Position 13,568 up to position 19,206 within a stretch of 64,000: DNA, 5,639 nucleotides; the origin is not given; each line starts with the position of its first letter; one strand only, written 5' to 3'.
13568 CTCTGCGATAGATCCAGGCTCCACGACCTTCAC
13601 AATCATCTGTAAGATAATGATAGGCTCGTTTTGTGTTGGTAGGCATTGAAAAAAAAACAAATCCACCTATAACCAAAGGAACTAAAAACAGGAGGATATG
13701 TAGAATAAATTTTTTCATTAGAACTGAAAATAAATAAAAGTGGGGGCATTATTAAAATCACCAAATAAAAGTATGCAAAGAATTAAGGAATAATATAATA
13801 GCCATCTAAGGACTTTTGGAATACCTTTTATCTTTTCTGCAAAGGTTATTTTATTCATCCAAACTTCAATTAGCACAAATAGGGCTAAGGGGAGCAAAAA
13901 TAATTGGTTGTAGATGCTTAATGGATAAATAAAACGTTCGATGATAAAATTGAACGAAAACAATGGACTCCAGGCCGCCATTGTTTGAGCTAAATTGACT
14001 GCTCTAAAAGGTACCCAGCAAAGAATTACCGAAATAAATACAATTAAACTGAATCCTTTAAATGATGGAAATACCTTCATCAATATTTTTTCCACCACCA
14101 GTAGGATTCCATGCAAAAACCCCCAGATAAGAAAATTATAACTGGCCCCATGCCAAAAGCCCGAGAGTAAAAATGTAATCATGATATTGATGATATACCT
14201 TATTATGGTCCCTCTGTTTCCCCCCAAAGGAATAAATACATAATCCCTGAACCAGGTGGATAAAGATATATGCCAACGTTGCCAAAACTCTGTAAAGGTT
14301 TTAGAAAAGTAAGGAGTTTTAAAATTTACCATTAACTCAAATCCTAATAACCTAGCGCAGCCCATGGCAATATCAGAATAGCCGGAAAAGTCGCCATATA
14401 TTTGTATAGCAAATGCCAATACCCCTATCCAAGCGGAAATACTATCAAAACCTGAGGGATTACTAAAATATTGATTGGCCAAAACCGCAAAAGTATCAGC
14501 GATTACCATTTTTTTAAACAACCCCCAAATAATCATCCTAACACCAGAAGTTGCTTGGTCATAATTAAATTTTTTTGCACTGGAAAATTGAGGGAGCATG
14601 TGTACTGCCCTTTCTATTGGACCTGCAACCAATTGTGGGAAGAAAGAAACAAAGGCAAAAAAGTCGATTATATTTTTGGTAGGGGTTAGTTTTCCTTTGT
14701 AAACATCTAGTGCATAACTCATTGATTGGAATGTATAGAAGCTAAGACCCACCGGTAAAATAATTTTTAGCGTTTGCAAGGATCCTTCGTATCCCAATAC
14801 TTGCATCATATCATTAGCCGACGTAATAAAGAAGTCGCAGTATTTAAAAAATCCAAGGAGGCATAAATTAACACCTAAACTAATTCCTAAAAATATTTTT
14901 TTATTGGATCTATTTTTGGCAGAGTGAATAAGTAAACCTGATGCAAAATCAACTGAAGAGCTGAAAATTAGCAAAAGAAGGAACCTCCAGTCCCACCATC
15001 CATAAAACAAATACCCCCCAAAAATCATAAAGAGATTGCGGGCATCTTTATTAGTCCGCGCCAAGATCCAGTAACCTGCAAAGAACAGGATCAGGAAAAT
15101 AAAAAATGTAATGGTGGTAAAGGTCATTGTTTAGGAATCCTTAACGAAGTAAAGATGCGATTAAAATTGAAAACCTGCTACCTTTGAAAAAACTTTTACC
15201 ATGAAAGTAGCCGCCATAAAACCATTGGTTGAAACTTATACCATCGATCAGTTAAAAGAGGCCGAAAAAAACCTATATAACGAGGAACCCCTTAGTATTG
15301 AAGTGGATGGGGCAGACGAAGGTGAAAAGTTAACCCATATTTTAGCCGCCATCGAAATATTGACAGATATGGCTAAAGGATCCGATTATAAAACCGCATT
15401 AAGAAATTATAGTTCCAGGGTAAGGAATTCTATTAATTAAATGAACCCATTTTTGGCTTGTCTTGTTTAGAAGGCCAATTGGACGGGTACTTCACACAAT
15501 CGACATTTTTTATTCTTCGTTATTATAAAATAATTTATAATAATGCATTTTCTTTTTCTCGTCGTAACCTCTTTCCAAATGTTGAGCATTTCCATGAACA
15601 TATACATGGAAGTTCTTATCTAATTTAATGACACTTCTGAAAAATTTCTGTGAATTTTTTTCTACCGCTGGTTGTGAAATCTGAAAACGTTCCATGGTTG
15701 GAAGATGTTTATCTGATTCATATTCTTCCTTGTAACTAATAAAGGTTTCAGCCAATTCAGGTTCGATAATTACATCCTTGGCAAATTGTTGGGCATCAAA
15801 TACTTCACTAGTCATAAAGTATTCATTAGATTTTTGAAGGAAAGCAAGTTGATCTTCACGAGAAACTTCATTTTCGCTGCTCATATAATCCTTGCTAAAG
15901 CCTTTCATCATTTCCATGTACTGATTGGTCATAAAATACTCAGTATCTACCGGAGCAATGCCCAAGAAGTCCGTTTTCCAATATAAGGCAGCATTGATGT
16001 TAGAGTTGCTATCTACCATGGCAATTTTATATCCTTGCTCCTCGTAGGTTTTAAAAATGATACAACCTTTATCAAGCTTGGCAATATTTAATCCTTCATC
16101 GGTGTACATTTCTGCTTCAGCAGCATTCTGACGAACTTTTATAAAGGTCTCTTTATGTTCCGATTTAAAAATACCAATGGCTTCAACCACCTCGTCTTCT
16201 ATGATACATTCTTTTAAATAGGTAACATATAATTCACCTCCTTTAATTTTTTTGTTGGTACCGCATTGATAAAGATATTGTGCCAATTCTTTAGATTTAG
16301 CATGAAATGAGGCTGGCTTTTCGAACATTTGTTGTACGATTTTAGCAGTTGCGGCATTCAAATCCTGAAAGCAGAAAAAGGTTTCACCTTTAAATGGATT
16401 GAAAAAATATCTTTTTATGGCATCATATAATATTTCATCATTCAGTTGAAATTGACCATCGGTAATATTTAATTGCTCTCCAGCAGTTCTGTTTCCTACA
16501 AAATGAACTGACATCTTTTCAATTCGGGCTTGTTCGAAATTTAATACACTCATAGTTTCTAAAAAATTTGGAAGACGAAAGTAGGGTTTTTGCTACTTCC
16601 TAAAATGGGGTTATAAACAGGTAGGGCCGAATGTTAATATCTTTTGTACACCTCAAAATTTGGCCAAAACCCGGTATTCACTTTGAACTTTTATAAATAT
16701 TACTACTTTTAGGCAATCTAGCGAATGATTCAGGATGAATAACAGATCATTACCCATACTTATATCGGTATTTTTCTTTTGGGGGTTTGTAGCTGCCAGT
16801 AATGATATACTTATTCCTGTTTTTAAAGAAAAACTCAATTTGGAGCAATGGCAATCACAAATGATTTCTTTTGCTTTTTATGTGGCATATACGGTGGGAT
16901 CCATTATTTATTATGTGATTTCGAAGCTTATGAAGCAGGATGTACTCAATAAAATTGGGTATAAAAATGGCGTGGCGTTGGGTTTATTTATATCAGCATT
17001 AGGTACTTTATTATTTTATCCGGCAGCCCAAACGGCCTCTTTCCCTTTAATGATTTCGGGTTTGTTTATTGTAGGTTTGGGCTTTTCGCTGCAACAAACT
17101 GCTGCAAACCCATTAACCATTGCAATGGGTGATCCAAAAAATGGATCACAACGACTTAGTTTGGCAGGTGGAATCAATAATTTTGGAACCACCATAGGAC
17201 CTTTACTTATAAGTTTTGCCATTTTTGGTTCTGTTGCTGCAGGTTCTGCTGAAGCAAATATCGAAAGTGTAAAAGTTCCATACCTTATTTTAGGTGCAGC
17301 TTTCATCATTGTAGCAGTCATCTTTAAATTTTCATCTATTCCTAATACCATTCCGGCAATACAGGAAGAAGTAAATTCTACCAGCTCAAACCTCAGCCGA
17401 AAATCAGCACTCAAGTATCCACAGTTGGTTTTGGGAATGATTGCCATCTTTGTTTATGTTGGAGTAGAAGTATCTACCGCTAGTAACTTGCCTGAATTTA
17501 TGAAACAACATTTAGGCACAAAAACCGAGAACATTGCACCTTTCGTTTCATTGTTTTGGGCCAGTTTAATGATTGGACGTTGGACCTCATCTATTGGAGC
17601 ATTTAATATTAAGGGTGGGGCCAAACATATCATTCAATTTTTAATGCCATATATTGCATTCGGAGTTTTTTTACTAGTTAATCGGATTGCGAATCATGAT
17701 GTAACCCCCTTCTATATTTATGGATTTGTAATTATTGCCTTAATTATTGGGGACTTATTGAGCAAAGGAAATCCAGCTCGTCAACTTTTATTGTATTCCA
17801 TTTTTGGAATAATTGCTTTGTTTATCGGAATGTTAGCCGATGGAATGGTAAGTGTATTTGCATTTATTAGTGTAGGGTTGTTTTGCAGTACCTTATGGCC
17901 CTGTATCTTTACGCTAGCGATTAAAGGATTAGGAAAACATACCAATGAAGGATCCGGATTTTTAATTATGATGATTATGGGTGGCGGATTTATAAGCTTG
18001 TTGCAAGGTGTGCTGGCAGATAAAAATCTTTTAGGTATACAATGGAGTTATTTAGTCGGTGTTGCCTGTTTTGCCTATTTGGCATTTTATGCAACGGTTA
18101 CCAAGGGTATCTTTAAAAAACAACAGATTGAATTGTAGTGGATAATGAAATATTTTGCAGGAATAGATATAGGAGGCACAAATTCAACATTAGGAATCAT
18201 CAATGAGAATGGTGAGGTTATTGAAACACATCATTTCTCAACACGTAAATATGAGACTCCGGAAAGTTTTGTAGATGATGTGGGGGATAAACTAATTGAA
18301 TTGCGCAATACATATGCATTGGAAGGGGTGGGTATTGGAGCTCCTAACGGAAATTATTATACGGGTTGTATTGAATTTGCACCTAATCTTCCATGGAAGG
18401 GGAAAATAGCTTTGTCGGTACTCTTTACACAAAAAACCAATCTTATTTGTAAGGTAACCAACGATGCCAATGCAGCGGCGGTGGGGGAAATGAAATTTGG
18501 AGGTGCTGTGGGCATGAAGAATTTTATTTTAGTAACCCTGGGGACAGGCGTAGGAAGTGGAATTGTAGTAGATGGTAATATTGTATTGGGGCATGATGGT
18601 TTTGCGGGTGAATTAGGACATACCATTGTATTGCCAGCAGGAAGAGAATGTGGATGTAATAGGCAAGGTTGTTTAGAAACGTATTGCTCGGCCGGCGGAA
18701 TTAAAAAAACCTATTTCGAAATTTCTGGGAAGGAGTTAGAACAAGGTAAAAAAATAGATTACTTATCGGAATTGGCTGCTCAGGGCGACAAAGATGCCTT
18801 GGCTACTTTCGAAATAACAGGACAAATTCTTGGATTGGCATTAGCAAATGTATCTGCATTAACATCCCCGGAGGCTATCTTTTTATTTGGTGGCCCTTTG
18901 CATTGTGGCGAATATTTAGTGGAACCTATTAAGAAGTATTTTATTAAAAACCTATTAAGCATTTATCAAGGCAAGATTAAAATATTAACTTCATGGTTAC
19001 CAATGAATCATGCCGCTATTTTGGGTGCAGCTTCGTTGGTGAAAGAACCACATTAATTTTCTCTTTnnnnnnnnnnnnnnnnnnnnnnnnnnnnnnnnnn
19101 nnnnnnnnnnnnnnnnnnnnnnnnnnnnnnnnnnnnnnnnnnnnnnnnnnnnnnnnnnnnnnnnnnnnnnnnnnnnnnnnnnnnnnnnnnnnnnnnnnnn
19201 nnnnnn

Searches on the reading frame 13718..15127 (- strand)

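Call 63: search_protein_families(library=pfam, proteins=[window:13718-15127:-], max_evalue=0.00001)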
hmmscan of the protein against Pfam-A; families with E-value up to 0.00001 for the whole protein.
window:13718-15127:- (469 aa): 1 family
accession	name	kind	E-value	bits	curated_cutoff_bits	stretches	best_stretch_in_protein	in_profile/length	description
PF03062.24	MBOAT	-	3.6e-28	99.3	27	1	152-356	80-306/337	MBOAT, membrane-bound O-acyltransferase family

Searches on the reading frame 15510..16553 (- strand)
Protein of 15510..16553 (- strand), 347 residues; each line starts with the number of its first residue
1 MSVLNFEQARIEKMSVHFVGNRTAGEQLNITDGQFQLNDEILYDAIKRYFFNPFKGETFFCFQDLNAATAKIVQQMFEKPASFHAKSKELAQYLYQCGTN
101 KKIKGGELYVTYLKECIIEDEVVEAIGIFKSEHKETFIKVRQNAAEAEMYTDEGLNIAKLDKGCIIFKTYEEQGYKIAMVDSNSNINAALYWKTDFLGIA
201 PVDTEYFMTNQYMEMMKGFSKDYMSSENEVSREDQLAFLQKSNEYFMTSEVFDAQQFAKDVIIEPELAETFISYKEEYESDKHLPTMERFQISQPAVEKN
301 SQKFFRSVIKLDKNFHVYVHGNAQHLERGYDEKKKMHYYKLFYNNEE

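Call 63: search_protein_families(library=pfam, proteins=[window:15510-16553:-], max_evalue=0.00001)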
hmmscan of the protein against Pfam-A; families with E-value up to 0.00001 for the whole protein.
window:15510-16553:- (347 aa): 1 family
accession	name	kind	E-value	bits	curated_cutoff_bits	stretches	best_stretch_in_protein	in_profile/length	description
PF04245.18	NA37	-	1.5e-28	100.6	24.6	1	16-323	2-305/325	37-kD nucleoid-associated bacterial protein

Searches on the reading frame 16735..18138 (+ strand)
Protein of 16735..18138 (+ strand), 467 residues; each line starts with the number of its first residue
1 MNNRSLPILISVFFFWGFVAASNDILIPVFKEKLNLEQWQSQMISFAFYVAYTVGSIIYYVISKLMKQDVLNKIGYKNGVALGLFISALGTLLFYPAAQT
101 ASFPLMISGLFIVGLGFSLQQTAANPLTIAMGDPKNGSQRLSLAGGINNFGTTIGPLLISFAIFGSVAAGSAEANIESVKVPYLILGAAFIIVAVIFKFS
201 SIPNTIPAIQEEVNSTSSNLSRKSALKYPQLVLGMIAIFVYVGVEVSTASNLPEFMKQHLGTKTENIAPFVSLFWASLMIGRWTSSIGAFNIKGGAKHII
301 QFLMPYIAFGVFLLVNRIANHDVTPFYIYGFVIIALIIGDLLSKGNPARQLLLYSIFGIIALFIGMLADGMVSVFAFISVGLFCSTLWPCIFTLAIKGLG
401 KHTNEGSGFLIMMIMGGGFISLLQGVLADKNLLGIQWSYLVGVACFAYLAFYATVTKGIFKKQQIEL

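Call 63: search_protein_families(library=pfam, proteins=[window:16735-18138:+], max_evalue=0.00001)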
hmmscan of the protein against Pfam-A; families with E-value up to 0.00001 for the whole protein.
window:16735-18138:+ (467 aa): 1 family
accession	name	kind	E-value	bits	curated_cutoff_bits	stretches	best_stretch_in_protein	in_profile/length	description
PF07690.21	MFS_1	-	6.6e-18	65.2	33.4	1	12-313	4-284/347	Major Facilitator Superfamily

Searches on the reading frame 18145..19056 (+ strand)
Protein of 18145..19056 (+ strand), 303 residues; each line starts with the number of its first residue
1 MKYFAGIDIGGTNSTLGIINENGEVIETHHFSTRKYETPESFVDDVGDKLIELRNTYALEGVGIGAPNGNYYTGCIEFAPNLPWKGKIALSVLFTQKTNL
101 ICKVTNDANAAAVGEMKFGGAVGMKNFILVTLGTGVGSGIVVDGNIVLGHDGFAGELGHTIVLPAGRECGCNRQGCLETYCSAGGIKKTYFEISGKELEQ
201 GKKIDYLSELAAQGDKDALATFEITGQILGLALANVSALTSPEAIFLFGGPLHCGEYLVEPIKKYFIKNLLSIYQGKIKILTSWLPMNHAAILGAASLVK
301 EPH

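Call 63: search_protein_families(library=pfam, proteins=[window:18145-19056:+], max_evalue=0.00001)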
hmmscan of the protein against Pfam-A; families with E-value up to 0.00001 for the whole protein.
window:18145-19056:+ (303 aa): 1 family
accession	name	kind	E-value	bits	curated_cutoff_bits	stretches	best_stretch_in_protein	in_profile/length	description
PF00480.26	ROK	-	5e-58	197.4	22.9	1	5-301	2-293/294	ROK family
